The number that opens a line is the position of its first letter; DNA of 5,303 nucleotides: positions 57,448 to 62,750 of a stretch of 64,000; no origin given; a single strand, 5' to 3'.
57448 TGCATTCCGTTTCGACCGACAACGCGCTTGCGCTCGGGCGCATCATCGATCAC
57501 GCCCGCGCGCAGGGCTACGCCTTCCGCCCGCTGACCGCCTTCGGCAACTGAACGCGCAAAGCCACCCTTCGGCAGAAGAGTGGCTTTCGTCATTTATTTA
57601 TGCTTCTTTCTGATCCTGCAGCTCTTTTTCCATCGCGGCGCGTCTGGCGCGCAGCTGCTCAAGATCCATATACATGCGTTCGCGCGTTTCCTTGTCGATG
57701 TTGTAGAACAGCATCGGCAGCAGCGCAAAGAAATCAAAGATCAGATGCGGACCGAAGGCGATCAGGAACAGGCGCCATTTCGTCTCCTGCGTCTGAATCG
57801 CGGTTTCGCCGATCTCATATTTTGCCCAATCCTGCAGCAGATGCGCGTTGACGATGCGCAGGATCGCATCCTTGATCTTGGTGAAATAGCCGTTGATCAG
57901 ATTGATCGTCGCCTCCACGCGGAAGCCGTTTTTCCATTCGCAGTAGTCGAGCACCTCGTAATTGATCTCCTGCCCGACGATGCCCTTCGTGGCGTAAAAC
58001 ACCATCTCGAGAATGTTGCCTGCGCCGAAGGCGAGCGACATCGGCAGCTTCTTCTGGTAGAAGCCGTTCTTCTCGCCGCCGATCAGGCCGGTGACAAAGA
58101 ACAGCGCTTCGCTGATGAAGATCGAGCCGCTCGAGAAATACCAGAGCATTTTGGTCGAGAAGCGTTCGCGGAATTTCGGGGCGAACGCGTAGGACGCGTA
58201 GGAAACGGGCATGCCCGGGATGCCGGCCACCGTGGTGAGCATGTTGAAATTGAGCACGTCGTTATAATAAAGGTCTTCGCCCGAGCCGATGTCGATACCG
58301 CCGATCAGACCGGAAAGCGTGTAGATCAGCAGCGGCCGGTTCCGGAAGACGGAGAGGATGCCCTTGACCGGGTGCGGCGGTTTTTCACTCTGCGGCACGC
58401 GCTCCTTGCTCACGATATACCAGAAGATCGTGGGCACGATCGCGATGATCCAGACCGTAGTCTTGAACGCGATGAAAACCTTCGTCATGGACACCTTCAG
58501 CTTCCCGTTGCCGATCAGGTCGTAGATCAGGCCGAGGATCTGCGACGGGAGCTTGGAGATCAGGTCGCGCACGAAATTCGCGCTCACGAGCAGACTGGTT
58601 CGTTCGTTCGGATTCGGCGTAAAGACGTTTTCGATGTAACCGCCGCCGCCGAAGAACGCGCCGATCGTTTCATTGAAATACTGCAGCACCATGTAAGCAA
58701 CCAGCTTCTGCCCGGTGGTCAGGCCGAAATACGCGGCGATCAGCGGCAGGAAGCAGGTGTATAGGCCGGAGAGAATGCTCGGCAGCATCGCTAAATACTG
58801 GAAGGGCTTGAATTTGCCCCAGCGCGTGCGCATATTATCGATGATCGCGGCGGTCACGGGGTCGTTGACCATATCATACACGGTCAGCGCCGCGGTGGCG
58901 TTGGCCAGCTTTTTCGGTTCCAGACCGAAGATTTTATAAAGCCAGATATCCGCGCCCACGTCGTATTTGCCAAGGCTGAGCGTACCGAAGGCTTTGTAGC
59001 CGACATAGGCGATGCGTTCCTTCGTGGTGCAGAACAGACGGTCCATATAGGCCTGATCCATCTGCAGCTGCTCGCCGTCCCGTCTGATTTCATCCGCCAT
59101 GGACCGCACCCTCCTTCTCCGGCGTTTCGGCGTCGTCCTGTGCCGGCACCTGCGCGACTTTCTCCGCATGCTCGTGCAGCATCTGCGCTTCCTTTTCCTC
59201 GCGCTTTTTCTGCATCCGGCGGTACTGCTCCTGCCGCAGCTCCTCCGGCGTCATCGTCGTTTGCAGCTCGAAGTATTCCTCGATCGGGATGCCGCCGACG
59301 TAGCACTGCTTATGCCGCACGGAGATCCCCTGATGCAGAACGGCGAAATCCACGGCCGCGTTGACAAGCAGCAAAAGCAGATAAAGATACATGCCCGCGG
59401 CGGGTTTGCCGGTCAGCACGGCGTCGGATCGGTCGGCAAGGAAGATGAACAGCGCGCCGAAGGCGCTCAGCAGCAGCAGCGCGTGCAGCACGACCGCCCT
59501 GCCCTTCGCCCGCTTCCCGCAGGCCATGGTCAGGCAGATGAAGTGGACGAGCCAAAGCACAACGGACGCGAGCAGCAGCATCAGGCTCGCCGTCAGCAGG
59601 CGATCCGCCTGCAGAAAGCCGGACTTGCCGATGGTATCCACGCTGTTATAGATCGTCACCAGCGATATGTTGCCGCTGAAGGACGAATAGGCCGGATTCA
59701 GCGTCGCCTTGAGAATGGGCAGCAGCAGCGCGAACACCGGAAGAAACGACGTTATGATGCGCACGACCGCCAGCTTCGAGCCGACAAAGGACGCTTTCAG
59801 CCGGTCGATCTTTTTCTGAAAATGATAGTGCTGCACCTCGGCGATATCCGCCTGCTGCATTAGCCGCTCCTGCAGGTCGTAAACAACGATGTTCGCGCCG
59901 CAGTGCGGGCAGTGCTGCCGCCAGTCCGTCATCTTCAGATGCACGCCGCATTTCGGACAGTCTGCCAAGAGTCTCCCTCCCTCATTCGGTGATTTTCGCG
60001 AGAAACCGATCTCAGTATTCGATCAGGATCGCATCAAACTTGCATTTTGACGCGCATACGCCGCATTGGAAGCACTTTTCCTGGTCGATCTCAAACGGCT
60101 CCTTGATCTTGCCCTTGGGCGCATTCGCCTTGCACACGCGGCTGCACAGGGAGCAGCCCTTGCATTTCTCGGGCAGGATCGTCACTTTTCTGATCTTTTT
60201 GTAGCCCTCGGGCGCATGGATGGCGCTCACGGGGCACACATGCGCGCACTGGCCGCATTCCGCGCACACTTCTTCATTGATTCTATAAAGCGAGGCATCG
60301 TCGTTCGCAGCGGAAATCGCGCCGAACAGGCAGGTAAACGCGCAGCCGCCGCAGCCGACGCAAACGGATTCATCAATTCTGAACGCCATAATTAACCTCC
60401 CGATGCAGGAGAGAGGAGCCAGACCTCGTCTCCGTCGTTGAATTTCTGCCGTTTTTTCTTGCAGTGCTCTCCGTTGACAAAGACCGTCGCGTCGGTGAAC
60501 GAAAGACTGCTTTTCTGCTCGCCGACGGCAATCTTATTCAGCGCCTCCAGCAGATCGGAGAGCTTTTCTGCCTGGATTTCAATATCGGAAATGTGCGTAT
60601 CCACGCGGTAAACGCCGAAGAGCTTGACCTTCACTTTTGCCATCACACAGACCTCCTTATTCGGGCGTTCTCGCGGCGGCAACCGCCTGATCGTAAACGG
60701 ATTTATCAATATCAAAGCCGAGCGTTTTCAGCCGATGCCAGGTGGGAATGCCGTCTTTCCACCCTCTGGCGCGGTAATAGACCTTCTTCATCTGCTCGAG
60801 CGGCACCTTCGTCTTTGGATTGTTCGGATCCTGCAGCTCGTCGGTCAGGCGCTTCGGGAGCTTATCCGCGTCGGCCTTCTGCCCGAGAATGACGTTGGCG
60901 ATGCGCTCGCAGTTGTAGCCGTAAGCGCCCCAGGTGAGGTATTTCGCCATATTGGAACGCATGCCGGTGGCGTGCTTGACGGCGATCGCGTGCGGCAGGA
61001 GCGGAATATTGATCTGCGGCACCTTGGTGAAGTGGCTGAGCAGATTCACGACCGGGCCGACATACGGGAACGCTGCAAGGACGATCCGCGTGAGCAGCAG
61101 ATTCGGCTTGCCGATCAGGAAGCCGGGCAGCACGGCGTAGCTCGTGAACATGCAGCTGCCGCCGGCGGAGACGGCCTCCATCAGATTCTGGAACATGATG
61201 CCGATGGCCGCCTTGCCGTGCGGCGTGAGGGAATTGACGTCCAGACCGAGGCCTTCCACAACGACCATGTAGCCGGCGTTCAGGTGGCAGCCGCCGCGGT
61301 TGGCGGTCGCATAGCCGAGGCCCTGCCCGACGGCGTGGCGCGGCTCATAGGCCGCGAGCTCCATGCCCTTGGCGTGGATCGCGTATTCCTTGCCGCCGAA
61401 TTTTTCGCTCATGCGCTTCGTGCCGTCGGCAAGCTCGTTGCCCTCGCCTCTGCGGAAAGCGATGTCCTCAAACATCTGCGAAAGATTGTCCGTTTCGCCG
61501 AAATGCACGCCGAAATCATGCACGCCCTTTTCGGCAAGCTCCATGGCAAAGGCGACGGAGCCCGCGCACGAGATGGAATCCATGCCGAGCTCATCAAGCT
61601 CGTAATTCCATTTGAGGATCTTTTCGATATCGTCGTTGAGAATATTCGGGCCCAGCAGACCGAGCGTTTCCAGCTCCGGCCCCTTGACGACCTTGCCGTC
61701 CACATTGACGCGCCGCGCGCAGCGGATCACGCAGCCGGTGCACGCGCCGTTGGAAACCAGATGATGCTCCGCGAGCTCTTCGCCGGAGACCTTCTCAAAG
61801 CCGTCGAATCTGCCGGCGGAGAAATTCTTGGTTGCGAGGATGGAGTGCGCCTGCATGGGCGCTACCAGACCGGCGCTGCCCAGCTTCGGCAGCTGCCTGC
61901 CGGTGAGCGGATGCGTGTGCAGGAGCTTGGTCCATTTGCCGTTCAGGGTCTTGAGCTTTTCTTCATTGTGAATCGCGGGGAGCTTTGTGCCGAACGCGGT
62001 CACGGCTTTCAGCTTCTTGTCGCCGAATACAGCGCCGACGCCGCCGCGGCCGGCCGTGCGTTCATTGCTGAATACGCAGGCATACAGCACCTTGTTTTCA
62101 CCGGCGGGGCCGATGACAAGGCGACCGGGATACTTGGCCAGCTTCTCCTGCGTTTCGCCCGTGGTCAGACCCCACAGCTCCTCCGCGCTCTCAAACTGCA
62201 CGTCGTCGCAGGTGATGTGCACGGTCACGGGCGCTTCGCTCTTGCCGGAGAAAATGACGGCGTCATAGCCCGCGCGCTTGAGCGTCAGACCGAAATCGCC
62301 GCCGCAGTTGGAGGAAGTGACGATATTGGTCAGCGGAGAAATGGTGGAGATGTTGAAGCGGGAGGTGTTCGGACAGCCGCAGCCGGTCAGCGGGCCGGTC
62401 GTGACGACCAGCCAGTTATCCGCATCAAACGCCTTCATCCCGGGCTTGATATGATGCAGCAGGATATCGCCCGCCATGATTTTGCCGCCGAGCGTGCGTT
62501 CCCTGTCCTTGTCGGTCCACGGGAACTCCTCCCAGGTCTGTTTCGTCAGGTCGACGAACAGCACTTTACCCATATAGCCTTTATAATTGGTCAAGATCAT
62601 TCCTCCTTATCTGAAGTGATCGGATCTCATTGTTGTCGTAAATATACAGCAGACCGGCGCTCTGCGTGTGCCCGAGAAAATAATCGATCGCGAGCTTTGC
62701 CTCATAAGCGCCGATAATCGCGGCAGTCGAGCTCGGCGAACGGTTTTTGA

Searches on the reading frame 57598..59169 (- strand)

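Call 23: search_protein_families(library=pfam, proteins=[window:57598-59169:-], max_evalue=0.001)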
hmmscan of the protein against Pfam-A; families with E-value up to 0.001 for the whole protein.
window:57598-59169:- (523 aa): 1 family
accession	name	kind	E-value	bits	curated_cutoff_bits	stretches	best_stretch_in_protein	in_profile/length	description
PF13347.12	MFS_2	-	1.4e-29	103.4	27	1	75-493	22-427/427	MFS/sugar transport protein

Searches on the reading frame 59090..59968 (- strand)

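Call 23: search_protein_families(library=pfam, proteins=[window:59090-59968:-], max_evalue=0.001)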
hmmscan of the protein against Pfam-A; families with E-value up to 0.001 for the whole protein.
window:59090-59968:- (292 aa): 1 family
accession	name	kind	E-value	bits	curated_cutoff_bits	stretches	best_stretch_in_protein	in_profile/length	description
PF23548.1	Zn_ribbon_FGT1_2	-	0.00083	19.3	27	0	18-29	21-32/35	FORGETTER1 second zinc ribbon domain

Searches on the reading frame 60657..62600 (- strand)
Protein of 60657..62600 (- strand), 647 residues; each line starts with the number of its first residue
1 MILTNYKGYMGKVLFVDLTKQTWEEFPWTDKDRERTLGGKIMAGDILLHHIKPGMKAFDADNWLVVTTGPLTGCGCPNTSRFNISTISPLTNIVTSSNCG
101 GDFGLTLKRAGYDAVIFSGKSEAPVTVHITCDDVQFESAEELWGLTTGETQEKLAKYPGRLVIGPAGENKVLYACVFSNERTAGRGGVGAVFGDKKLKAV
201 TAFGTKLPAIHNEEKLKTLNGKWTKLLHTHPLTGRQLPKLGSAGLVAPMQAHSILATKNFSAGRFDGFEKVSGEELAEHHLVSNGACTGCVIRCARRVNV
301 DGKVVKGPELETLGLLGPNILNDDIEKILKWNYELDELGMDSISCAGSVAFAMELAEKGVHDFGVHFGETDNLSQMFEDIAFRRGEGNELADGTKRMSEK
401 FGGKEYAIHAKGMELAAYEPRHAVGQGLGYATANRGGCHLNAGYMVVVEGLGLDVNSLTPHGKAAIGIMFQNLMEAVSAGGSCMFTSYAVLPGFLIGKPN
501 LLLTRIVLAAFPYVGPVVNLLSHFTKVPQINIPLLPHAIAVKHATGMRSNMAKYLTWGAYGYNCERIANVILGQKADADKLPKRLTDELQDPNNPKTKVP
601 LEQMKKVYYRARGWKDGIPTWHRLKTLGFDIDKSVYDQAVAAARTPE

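Call 23: search_protein_families(library=pfam, proteins=[window:60657-62600:-], max_evalue=0.001)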
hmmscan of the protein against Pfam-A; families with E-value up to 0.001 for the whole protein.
window:60657-62600:- (647 aa): 2 families
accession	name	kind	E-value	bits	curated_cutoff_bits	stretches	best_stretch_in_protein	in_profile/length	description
PF01314.23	AFOR_C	-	5.6e-99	332.3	27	1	221-628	4-384/385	Aldehyde ferredoxin oxidoreductase, domains 2 & 3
PF02730.20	AFOR_N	-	3e-64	216.9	29.8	1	11-204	1-198/199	Aldehyde ferredoxin oxidoreductase, N-terminal domain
